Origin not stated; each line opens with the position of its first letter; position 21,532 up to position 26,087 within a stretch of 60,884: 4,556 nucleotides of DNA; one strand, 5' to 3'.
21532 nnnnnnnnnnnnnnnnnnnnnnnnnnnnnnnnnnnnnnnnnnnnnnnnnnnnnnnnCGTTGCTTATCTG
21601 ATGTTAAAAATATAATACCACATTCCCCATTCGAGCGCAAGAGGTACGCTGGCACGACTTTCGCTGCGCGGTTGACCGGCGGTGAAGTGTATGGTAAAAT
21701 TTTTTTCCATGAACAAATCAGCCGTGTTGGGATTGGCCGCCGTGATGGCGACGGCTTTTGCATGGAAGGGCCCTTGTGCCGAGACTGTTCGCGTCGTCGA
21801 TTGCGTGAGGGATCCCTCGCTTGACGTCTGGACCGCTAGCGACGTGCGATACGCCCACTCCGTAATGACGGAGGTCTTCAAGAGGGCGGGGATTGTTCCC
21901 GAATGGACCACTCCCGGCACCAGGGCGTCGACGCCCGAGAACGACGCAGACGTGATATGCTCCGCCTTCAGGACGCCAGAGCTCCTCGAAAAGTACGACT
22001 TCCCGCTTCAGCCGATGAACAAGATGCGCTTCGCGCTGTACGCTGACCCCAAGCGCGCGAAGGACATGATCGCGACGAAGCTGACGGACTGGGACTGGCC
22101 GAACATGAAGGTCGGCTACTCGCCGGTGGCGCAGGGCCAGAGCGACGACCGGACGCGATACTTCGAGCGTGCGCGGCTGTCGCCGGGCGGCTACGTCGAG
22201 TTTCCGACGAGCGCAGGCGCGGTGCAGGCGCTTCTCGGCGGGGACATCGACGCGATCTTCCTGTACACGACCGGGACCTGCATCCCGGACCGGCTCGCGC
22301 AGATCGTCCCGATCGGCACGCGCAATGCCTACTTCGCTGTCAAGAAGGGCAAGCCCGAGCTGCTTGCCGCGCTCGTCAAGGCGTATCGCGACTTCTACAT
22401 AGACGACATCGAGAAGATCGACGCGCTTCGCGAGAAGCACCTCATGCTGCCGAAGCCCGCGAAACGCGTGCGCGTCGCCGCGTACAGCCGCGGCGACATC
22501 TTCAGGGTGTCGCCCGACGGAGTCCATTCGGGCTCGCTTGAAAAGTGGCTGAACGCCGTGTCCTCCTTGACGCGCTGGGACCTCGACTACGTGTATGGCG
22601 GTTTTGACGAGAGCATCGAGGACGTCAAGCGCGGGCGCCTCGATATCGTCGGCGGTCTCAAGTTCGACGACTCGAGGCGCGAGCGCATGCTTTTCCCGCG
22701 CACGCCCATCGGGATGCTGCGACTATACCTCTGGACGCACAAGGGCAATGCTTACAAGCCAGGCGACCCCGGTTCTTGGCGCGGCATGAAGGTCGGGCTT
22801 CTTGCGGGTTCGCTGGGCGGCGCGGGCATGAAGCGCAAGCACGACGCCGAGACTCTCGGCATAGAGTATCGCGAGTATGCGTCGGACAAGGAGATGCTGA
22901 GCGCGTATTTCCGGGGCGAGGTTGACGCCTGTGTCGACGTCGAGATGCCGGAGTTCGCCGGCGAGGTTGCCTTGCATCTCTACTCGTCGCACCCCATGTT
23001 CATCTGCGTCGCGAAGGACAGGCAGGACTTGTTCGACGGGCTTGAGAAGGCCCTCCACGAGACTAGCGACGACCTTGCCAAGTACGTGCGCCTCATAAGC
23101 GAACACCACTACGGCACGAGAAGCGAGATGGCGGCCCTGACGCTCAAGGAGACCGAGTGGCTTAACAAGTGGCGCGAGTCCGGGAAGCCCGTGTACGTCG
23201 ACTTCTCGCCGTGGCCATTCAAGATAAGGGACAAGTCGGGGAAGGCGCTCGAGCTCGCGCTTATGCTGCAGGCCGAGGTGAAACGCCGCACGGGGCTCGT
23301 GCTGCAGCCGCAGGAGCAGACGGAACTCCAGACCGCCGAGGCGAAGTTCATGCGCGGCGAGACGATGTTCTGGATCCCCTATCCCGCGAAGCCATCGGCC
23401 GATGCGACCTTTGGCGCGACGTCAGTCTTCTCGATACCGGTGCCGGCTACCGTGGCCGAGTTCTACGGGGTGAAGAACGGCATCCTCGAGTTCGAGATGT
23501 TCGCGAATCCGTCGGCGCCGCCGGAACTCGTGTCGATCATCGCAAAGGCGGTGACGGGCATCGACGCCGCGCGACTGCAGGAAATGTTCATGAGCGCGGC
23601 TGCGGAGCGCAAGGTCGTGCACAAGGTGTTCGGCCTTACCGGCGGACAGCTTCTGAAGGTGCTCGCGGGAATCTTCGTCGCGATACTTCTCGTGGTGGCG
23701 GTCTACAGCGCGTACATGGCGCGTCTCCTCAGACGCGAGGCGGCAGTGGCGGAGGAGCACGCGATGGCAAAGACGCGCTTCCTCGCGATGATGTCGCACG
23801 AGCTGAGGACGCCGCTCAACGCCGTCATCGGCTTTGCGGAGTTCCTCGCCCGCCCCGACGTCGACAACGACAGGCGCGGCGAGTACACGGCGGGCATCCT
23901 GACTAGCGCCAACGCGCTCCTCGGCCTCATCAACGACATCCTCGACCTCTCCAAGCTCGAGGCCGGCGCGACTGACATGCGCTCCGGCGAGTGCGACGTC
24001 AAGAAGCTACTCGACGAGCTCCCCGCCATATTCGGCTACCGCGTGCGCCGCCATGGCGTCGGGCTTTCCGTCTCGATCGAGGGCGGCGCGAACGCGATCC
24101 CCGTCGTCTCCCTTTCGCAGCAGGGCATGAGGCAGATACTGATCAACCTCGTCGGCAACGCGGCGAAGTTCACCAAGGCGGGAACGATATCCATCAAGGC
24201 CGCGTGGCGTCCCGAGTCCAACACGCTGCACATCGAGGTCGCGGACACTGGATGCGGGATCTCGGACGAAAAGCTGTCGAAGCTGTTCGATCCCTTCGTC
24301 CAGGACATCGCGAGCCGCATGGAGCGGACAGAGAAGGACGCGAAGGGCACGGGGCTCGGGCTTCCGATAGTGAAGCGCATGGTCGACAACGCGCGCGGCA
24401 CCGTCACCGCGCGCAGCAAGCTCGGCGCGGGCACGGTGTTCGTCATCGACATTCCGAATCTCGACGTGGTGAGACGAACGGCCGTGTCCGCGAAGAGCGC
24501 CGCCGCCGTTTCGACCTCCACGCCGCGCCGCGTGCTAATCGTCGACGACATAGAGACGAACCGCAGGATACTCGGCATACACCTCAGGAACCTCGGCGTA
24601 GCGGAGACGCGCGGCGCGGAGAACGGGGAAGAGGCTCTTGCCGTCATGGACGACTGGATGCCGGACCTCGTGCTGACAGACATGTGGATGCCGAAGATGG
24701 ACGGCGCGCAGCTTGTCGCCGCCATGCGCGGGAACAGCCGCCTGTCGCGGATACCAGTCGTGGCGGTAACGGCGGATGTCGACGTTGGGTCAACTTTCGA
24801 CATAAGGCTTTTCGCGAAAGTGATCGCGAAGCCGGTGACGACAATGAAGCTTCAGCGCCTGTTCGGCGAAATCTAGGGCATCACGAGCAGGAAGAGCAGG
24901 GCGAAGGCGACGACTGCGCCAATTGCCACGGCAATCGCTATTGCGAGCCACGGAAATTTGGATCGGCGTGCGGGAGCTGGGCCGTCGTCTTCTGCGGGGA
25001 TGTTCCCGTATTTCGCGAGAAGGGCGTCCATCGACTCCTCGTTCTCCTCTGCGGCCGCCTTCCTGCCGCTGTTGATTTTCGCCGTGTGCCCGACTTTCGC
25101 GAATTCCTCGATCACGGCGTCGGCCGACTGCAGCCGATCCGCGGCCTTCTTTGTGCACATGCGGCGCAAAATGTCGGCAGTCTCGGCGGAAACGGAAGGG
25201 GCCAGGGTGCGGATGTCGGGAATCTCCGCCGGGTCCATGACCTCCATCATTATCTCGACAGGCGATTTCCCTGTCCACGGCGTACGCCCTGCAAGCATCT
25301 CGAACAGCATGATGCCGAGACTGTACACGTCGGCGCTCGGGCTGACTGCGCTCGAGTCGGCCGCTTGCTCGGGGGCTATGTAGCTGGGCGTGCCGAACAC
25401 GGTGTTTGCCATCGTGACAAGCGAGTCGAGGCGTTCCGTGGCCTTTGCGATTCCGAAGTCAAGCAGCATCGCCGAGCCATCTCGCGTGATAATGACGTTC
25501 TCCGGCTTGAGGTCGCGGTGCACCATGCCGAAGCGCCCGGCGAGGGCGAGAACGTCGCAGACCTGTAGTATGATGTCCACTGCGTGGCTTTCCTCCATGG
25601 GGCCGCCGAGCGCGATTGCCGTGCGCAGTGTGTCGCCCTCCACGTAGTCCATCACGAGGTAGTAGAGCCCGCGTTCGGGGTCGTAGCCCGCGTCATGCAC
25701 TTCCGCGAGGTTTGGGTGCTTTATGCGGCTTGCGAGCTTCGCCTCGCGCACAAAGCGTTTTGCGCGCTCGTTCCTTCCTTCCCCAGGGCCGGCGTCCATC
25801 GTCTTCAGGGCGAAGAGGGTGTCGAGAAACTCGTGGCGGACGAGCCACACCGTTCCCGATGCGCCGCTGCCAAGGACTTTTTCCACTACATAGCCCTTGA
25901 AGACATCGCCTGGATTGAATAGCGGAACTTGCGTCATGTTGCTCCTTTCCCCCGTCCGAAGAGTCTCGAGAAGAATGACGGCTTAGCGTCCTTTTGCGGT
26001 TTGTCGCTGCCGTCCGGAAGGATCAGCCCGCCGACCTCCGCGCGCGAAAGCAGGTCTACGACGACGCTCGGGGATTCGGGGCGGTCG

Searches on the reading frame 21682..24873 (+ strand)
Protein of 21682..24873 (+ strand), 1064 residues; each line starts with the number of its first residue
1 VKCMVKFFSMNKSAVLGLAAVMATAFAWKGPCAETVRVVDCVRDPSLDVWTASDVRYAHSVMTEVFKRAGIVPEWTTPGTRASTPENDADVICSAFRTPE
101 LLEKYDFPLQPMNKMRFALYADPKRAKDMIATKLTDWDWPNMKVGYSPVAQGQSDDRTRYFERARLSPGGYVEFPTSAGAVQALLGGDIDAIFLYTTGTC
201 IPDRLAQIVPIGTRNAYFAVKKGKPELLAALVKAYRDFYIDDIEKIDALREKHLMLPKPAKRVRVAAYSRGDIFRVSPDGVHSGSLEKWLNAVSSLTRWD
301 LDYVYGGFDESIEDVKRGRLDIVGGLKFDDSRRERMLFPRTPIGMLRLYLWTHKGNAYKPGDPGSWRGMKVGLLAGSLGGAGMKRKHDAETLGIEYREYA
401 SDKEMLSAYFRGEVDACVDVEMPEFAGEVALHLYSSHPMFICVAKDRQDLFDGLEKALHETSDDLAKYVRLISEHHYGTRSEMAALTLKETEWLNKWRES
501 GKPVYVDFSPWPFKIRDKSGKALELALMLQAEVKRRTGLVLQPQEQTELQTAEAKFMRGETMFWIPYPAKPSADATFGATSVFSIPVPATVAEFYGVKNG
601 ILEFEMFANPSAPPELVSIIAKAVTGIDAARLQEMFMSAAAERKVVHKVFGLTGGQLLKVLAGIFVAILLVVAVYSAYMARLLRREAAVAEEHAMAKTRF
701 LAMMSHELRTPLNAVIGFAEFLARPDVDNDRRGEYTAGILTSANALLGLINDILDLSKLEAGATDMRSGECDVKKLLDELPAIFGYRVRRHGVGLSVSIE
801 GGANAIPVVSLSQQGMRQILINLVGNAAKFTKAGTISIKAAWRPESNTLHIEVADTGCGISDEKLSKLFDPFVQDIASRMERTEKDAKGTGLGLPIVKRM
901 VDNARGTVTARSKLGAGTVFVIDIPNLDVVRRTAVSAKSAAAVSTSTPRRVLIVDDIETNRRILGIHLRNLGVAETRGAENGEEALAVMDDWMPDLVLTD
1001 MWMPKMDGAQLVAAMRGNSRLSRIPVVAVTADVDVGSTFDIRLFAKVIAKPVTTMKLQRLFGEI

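Call 24: search_protein_families(library=pfam, proteins=[window:21682-24873:+], max_evalue=0.001)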
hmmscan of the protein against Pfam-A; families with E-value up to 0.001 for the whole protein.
window:21682-24873:+ (1064 aa): 5 families
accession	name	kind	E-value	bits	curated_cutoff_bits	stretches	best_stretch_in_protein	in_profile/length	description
PF02518.31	HATPase_c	-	1.2e-25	90.5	26.4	1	814-925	4-108/111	Histidine kinase-, DNA gyrase B-, and HSP90-like ATPase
PF00512.31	HisKA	-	4.4e-20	71.9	26.9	1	696-762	1-66/66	His Kinase A (phospho-acceptor) domain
PF00072.30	Response_reg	-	5.5e-17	62.4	30.2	1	951-1036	1-86/111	Response regulator receiver domain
PF00497.25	SBP_bac_3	-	1.4e-08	35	26.4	1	278-464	17-119/132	Bacterial extracellular solute-binding proteins, family 3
PF13581.12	HATPase_c_2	-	0.00088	19.7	27.4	0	821-904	41-112/127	Histidine kinase-like ATPase domain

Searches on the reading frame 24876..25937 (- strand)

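Call 24: search_protein_families(library=pfam, proteins=[window:24876-25937:-], max_evalue=0.001)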
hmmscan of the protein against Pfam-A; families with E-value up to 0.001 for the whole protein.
window:24876-25937:- (354 aa): 4 families
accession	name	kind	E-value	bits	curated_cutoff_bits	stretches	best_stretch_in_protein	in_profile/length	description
PF00069.31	Pkinase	-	6e-48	164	31.7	1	16-275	1-258/263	Protein kinase domain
PF07714.23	PK_Tyr_Ser-Thr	-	1.2e-28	100.6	23.1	1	18-270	3-250/258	Protein tyrosine and serine/threonine kinase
PF01636.29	APH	-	4.7e-08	33.5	23.2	1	132-179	163-212/239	Phosphotransferase enzyme family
PF03109.22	ABC1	-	2.1e-05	24.2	22.9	1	93-168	144-218/244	ABC1 atypical kinase-like domain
